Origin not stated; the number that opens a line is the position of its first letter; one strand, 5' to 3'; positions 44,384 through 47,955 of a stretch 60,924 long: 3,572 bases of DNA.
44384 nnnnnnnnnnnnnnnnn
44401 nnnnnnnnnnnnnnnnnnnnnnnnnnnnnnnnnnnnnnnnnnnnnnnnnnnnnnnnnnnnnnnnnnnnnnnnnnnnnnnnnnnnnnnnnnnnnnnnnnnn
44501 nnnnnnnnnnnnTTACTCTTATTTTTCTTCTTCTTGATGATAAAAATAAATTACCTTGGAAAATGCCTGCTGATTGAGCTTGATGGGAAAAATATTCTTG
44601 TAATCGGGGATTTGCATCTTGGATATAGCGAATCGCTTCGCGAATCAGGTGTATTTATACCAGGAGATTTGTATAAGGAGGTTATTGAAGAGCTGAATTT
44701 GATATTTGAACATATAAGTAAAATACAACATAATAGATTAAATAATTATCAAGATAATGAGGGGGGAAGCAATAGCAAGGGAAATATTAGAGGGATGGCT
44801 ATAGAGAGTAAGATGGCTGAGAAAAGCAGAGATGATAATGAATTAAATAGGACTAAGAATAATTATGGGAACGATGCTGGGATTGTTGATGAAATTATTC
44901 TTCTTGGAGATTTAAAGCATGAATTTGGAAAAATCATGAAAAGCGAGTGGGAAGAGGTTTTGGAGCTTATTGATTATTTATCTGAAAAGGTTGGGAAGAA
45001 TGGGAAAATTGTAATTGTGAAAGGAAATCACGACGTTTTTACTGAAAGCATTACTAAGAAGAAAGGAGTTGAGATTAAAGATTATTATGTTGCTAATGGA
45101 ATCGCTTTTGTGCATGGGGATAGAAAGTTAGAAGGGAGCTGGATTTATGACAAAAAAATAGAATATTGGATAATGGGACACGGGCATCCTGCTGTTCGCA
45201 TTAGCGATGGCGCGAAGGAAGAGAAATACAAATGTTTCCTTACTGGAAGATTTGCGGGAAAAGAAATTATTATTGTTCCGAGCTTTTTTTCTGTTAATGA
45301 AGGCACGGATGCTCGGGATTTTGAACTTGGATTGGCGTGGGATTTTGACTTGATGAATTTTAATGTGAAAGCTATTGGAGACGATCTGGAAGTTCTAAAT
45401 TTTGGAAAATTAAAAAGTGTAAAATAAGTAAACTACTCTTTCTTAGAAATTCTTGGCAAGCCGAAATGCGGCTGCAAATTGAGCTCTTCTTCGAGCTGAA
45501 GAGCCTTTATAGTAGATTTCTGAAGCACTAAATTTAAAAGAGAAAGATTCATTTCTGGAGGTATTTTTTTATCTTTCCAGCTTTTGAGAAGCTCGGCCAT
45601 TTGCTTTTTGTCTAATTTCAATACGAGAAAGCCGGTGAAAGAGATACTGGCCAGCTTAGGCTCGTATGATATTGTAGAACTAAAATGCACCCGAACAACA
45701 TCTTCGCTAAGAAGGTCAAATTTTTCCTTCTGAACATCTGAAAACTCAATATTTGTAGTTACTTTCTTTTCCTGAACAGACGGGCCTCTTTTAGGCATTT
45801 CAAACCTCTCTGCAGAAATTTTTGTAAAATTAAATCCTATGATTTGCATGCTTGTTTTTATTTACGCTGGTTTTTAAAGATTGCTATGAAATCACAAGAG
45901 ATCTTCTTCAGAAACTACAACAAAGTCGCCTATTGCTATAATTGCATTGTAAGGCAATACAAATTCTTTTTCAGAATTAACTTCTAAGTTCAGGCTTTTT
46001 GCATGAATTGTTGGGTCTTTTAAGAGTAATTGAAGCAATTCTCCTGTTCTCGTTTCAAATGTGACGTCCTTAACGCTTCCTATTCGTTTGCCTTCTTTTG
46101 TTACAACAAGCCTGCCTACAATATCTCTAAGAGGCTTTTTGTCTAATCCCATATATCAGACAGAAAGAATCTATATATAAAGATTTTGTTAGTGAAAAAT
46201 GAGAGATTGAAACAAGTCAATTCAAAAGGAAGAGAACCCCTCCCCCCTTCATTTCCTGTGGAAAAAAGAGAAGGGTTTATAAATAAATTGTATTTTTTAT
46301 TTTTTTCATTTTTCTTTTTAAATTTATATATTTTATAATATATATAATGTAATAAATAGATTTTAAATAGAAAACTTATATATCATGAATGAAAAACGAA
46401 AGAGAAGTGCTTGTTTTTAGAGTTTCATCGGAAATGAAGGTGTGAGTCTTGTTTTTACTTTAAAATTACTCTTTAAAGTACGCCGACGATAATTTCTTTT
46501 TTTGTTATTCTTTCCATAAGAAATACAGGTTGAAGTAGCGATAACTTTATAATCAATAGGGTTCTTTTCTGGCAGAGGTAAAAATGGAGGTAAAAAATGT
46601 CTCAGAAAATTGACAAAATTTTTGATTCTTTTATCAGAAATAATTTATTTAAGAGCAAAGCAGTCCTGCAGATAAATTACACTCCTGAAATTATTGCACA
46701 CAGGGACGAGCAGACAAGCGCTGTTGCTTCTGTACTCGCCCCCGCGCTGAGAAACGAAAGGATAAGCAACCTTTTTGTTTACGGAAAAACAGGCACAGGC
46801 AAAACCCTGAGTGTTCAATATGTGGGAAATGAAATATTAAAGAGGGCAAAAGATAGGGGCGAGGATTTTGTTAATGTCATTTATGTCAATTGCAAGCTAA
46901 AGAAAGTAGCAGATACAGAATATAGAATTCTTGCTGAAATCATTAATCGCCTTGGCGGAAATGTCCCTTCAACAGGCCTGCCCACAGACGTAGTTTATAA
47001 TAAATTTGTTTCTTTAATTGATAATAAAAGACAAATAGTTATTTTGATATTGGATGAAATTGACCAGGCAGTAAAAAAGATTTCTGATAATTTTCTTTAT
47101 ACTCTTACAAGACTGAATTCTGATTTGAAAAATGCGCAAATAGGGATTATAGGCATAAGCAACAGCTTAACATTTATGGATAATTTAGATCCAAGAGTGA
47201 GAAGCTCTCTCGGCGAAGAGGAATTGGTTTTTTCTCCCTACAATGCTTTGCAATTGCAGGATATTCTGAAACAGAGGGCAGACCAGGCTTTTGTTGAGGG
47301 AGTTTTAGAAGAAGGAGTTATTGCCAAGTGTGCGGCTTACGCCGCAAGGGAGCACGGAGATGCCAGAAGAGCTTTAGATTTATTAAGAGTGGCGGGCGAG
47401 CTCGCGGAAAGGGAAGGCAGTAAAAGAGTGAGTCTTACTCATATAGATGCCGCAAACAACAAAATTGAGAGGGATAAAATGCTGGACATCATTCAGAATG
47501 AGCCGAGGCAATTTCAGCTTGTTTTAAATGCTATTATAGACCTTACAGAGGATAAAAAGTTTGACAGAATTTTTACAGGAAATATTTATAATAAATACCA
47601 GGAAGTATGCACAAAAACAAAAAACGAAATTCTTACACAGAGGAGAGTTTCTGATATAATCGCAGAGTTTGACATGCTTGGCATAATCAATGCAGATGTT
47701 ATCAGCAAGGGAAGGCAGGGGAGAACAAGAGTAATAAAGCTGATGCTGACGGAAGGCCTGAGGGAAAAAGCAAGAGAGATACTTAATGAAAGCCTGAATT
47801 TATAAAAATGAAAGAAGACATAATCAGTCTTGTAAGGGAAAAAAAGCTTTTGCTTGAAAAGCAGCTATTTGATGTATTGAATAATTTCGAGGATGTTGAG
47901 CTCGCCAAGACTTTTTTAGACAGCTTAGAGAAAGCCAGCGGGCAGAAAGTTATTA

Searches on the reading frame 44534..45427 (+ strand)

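Call 25: search_protein_families(library=pfam, proteins=[window:44534-45427:+], max_evalue=0.01)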
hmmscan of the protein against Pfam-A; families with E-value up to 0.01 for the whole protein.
window:44534-45427:+ (297 aa): 2 families
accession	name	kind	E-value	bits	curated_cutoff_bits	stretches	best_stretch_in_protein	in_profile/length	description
PF00149.33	Metallophos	-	2.3e-08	35.1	21.5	1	20-210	2-131/191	Calcineurin-like phosphoesterase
PF12850.12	Metallophos_2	-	0.00061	20.3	27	1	116-220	25-119/154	Calcineurin-like phosphoesterase superfamily domain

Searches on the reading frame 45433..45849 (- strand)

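Call 8: search_protein_families(library=pfam, proteins=[window:45433-45849:-], max_evalue=0.1)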
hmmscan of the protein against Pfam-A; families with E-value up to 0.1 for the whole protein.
window:45433-45849:- (138 aa): 1 family
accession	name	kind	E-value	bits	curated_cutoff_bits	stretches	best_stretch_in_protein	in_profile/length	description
PF03216.18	Rhabdo_ncap_2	-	0.016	15.2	25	1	20-93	62-135/293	Rhabdovirus nucleoprotein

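Call 78: search_protein_families(library=ncbifam, proteins=[window:45433-45849:-], max_evalue=0.1)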
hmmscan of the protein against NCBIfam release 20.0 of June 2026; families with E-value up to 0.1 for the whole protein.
window:45433-45849:- (138 aa): 0 families

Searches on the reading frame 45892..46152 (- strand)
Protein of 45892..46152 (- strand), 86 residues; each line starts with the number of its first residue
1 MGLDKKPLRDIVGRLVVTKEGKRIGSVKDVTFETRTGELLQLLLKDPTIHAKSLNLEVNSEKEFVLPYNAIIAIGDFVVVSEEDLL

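Call 8: search_protein_families(library=pfam, proteins=[window:45892-46152:-], max_evalue=0.1)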
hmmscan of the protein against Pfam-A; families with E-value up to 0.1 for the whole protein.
window:45892-46152:- (86 aa): 1 family
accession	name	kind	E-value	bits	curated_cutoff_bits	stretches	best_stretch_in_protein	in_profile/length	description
PF05239.21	PRC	-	7.6e-11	42.3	21.2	1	8-81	6-72/78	PRC-barrel domain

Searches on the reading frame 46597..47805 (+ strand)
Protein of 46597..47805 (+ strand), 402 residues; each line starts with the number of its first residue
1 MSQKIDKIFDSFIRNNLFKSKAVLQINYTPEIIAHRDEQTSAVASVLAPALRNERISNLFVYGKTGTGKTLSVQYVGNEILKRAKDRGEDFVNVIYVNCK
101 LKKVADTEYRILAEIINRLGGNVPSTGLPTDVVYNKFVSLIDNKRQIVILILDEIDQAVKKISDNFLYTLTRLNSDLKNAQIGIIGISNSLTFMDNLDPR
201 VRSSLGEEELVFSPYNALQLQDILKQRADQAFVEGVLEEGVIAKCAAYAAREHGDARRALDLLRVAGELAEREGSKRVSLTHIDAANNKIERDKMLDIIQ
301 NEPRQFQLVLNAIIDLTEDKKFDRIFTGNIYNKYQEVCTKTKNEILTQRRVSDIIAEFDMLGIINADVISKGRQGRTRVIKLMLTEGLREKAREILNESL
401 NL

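Call 8: search_protein_families(library=pfam, proteins=[window:46597-47805:+], max_evalue=0.1)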
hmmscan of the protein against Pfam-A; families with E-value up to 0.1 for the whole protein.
window:46597-47805:+ (402 aa): 19 families
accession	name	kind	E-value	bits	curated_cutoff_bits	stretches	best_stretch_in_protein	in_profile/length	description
PF22703.2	Cdc6_lid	-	4.8e-27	94.1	27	1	221-287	1-67/68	Cdc6 AAA+ ATPase-type lid domain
PF09079.17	Cdc6_C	-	2.5e-24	85.5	25.1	1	298-386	2-90/96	CDC6, C terminal winged helix domain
PF13401.12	AAA_22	-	5.3e-10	40.2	27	1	58-186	7-122/130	AAA domain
PF13191.12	AAA_16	-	9.7e-08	33.1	32.6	1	35-158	4-144/167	AAA ATPase domain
PF00004.35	AAA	-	3.6e-07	31.1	21.2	1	60-204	2-122/131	ATPase family associated with various cellular activities (AAA)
PF22606.2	Cdc6-ORC-like_ATPase_lid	-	4.6e-07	30.1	27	1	215-273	1-59/60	Cdc6/ORC-like, ATPase lid domain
PF05621.17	TniB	-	5.6e-07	29.6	22.4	1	50-190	29-165/189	Bacterial TniB protein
PF01637.24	ATPase_2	-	2.2e-05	24.8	33.2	1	52-174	16-139/225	ATPase domain predominantly from Archaea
PF00308.24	Bac_DnaA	-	3e-05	24.7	23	1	35-87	14-65/162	Bacterial DnaA ATPAse domain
PF00270.35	DEAD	-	9.3e-05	22.7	26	1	46-191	11-160/167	DEAD/DEAH box helicase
PF05729.18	NACHT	-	0.00085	19.6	26.7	1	59-162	3-97/167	NACHT domain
PF13479.12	AAA_24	-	0.0058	16.9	27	1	59-165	5-83/195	AAA domain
PF09848.15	SLFN-g3_helicase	-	0.02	14.6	24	1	59-109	4-51/354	Schlafen group 3, DNA/RNA helicase domain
PF24883.2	NPHP3_N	-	0.026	15.2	24.8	0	57-119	23-79/164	Nephrocystin 3, N-terminal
PF05970.20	PIF1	-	0.028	14.5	25.9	1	37-87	4-49/223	PIF1-like helicase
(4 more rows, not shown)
